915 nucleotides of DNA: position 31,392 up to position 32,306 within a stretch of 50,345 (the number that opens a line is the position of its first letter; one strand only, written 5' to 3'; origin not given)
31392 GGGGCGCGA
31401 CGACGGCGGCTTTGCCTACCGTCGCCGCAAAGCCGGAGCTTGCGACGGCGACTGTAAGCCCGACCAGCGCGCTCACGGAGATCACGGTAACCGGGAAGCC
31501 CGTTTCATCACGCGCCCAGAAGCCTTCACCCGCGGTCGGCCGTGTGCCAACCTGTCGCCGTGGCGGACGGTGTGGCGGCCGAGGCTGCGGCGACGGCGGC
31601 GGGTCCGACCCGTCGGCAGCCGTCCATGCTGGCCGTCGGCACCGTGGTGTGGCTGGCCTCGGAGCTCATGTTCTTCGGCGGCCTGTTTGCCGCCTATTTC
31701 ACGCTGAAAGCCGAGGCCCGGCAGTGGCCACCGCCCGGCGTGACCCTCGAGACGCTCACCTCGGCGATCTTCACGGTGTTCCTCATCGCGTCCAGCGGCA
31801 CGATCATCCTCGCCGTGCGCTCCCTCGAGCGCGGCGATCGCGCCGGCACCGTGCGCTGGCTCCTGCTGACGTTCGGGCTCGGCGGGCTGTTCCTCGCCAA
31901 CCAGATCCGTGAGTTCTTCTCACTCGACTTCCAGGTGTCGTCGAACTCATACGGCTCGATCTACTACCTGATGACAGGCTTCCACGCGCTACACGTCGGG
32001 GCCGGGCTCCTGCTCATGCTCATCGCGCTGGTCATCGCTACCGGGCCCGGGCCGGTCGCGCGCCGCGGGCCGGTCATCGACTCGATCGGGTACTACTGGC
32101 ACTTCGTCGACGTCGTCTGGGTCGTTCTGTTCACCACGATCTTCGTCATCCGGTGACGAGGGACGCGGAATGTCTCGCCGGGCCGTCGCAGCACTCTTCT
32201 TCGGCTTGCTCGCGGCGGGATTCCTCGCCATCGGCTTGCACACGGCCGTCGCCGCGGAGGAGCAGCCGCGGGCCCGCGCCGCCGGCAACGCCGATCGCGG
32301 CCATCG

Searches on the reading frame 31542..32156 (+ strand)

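Call 15: search_protein_families(library=pfam, proteins=[window:31542-32156:+])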
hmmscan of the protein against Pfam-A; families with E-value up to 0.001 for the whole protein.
window:31542-32156:+ (204 aa): 1 family
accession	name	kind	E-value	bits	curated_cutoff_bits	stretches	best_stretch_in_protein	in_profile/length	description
PF00510.24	COX3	-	1.9e-27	97.2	23.8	1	29-201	75-254/258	Cytochrome c oxidase subunit III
